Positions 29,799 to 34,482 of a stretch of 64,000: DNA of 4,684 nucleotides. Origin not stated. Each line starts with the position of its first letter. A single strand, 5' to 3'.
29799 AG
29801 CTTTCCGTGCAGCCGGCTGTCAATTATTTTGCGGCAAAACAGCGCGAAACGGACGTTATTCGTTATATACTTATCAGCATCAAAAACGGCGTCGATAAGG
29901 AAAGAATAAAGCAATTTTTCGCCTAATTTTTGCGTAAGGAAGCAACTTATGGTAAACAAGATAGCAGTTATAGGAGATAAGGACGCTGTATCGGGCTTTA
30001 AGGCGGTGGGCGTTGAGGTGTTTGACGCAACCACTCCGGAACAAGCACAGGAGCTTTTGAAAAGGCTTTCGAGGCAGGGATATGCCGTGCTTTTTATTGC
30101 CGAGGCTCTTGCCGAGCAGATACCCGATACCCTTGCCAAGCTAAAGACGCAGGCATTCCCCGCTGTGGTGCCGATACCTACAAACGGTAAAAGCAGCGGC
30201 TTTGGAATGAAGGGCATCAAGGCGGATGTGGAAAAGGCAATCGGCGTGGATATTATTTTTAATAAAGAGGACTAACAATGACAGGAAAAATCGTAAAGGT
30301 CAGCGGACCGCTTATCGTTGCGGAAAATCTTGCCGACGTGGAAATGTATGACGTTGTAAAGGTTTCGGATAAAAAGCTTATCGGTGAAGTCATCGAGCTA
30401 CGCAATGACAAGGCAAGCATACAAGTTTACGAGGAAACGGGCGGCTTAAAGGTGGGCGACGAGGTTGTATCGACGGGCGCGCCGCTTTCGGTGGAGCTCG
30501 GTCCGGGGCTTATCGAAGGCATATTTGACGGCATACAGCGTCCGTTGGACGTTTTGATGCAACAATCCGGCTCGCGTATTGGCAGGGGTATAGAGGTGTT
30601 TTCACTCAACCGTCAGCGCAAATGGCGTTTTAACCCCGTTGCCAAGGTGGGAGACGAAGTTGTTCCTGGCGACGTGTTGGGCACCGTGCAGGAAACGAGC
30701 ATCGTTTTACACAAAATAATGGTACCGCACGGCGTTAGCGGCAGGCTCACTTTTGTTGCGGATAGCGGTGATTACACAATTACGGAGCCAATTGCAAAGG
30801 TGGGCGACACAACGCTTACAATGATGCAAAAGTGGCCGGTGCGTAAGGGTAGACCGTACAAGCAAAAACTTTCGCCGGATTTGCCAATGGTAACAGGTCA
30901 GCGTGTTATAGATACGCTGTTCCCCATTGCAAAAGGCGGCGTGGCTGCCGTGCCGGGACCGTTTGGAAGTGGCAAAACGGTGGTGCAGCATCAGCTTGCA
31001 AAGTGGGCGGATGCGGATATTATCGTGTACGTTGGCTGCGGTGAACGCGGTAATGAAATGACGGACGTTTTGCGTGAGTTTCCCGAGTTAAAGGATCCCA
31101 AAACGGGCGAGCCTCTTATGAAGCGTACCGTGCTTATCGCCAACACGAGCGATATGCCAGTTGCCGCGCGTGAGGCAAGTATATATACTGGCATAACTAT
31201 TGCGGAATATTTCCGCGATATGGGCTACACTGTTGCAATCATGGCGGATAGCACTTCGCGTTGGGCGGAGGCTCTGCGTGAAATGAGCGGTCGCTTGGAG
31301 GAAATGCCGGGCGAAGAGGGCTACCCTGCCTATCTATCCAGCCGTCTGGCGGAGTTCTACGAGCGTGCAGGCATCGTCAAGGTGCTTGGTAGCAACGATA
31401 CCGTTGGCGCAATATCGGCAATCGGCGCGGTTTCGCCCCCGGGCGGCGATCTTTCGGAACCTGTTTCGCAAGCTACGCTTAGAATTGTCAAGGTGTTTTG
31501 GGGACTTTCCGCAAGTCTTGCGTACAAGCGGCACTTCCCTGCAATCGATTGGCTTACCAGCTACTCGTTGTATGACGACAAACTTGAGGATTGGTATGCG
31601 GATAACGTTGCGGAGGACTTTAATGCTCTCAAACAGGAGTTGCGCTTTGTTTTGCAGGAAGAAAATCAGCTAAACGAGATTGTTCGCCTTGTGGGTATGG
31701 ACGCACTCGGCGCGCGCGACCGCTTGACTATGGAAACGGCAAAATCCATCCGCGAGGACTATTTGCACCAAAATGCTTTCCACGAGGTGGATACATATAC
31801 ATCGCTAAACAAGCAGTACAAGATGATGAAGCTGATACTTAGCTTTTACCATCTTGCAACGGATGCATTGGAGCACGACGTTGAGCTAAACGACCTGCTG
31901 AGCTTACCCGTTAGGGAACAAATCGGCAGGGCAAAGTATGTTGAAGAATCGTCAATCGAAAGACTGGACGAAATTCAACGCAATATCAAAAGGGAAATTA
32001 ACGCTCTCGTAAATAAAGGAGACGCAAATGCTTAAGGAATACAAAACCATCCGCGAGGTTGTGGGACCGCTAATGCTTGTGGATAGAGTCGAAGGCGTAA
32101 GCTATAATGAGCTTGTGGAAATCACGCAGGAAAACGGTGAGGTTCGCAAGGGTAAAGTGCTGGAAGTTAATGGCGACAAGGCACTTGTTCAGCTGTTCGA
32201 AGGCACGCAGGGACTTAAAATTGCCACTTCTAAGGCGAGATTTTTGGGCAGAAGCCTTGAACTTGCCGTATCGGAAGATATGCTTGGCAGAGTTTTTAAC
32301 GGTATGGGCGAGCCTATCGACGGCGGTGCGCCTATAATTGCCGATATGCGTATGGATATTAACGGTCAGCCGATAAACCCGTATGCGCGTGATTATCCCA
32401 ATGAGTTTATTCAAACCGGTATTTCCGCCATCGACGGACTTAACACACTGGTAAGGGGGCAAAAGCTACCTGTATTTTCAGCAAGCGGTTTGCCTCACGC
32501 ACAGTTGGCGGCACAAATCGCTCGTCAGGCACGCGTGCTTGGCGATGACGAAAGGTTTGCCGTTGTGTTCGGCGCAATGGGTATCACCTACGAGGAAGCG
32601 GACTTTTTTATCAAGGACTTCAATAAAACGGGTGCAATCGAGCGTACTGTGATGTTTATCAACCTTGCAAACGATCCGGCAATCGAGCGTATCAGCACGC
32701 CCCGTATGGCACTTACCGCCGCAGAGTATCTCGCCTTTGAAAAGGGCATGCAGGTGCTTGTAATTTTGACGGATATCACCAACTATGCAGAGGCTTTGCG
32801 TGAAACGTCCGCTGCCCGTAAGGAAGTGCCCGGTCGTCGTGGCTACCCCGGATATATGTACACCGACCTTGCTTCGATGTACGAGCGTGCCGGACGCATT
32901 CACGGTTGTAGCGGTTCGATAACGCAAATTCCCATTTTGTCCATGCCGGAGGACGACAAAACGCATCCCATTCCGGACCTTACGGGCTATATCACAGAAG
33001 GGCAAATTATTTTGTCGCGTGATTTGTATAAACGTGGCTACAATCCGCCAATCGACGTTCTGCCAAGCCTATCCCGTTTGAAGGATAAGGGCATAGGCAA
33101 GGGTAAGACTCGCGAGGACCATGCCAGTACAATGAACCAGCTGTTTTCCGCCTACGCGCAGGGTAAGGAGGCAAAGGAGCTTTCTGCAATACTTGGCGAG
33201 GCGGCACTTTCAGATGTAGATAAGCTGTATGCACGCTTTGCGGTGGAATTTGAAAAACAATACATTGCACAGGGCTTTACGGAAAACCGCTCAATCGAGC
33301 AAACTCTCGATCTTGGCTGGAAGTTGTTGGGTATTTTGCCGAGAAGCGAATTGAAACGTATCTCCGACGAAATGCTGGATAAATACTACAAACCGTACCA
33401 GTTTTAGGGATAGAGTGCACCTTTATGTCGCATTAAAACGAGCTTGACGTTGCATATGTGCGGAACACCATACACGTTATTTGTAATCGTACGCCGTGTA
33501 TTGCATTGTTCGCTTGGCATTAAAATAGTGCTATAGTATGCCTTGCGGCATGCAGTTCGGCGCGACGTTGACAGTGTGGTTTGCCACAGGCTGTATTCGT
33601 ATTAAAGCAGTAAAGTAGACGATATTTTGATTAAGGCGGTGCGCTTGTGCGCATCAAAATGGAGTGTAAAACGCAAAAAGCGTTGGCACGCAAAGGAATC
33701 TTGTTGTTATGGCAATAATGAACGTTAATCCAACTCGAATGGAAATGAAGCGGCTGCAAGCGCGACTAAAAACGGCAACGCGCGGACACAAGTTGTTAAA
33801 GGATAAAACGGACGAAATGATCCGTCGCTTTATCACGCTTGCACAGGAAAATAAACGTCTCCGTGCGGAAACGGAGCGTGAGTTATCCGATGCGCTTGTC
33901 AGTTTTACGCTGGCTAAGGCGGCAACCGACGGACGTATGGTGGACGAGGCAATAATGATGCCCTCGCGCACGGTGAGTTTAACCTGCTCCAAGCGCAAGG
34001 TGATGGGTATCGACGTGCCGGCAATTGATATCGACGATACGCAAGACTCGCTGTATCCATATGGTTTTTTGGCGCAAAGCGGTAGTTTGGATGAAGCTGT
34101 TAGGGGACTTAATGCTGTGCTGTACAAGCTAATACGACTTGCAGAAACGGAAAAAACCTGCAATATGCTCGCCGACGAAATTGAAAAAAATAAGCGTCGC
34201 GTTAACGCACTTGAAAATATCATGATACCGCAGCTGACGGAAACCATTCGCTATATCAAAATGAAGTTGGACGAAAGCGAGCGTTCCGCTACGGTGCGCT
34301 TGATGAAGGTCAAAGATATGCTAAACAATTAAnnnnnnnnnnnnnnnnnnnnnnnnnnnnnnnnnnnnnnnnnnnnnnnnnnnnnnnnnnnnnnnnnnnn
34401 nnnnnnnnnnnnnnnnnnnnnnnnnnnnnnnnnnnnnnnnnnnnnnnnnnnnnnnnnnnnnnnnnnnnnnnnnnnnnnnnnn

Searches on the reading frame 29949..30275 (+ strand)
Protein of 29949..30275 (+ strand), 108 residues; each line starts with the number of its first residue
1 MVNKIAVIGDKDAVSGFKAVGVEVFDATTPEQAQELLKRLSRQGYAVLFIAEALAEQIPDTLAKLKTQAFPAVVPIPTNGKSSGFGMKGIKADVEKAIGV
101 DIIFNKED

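Call 35: find_encoding_contigs(protein=window:29949-30275:+, flank=10000, max_places=10)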
Protein window:29949-30275:+ (108 aa): no gene with exactly this product is on record in the collection.

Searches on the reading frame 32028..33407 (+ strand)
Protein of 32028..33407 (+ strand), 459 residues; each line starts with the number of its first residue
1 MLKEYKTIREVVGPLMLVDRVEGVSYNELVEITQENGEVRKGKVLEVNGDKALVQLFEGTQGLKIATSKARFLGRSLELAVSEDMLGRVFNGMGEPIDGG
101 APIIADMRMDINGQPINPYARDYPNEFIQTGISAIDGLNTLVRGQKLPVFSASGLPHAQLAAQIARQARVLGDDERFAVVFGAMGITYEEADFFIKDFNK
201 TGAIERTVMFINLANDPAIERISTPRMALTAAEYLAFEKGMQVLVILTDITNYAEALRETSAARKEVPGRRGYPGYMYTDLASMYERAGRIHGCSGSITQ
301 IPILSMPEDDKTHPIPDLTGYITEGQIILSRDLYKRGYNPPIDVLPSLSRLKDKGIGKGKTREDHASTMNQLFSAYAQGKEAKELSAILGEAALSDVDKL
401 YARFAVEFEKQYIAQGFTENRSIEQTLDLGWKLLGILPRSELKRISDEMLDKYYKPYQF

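Call 13: find_encoding_contigs(protein=window:32028-33407:+, flank=4000, max_places=10)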
Protein window:32028-33407:+ (459 aa): no gene with exactly this product is on record in the collection.

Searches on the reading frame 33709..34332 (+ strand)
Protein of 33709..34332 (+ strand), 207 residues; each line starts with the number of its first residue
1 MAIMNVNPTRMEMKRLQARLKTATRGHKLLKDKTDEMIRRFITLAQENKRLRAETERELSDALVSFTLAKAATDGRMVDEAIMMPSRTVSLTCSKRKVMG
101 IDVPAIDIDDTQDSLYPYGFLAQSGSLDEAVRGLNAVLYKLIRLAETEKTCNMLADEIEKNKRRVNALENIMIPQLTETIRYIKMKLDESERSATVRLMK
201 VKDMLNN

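Call 9: find_encoding_contigs(protein=window:33709-34332:+, flank=3000, max_places=10)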
Protein window:33709-34332:+ (207 aa): no gene with exactly this product is on record in the collection.

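Call 19: find_homologous_proteins(query=window:33709-34332:+, max_evalue=1e-40)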
Query window:33709-34332:+ (207 aa): 7888 proteins with E <= 1e-40 among 8000 candidates; the best 120 are listed.
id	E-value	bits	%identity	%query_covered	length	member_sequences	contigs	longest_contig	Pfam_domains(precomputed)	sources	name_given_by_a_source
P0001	1.1e-120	418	97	100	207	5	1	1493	PF01813.23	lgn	-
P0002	3.2e-112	391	89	100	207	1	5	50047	PF01813.23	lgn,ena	-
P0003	1.5e-111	388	89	100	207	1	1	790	PF01813.23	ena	-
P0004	2.5e-105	368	85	100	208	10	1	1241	PF01813.23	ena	-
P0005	1.3e-104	366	83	100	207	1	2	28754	PF01813.23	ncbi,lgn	-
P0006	1.2e-102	359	83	100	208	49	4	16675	PF01813.23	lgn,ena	-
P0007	2.7e-102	358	82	100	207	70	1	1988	PF01813.23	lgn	-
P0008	1.0e-101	356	81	100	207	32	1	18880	PF01813.23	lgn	-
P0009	2.3e-101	355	81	100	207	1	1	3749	PF01813.23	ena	-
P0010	8.1e-101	354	82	100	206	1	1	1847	PF01813.23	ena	-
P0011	8.7e-101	353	82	100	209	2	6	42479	PF01813.23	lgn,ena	-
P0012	1.0e-100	353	82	100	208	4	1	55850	PF01813.23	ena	-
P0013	1.1e-100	353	82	100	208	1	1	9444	PF01813.23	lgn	-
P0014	1.6e-100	353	80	99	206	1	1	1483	PF01813.23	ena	-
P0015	1.6e-100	353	80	100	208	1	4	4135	PF01813.23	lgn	-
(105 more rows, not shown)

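Call 20: find_encoding_contigs(protein=P0001, flank=3000, max_places=10)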
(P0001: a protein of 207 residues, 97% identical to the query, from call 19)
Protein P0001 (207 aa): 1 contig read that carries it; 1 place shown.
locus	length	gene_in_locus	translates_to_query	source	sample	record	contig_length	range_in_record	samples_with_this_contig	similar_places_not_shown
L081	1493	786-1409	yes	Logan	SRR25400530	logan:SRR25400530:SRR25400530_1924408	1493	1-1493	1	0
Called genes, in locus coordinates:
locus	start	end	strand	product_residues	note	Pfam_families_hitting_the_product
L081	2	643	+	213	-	?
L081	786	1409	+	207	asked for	PF01813:ATP-synt_D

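Call 21: find_encoding_contigs(protein=P0002, flank=3000, max_places=10)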
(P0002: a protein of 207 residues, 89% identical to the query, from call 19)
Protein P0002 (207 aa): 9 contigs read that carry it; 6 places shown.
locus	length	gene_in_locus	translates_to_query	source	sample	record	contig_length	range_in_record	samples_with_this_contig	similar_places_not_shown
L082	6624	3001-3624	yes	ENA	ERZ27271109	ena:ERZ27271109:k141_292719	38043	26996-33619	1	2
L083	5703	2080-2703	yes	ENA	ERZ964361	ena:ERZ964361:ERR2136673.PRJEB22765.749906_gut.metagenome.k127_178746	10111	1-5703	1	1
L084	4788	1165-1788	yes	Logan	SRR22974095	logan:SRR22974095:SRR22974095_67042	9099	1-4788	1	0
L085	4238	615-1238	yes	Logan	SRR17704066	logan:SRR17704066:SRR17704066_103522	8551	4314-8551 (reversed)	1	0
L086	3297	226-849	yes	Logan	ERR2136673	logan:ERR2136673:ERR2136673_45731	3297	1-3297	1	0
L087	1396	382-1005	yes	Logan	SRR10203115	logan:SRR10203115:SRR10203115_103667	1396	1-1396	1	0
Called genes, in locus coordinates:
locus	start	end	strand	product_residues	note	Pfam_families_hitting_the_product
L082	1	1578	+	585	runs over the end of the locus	PF02874:ATP-synt_ab_N, PF16886:ATP-synt_ab_Xtn, PF00006:ATP-synt_ab, PF22919:ATP-synt_VA_C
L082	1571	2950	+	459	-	PF02874:ATP-synt_ab_N, PF00006:ATP-synt_ab, PF22919:ATP-synt_VA_C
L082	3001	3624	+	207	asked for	PF01813:ATP-synt_D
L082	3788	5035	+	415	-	-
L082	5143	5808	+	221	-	PF25087:GMPPB_C (faint), PF00132:Hexapep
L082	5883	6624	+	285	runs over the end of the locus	PF02645:DegV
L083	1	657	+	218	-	?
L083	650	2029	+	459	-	PF02874:ATP-synt_ab_N, PF00006:ATP-synt_ab, PF22919:ATP-synt_VA_C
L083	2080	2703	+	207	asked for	PF01813:ATP-synt_D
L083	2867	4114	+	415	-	-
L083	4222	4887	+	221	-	PF25087:GMPPB_C (faint), PF00132:Hexapep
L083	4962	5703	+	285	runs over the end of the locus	PF02645:DegV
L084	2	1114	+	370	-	?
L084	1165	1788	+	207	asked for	PF01813:ATP-synt_D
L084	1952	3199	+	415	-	-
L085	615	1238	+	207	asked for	PF01813:ATP-synt_D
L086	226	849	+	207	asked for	PF01813:ATP-synt_D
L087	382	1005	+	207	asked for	PF01813:ATP-synt_D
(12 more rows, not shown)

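Call 26: search_protein_families(library=pfam, proteins=[window:33709-34332:+])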
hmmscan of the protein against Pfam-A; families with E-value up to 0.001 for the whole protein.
window:33709-34332:+ (207 aa): 1 family
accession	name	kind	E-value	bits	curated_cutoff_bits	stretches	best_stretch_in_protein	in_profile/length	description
PF01813.22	ATP-synt_D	-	4.1e-58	196.9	25.7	1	12-203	1-196/196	ATP synthase subunit D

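Call 49: search_protein_families(library=pfam, proteins=[L088:2242-3297:-], max_evalue=0.01)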
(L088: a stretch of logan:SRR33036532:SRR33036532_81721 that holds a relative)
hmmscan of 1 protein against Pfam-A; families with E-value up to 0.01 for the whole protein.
L088:2242-3297:- (351 aa): 0 families
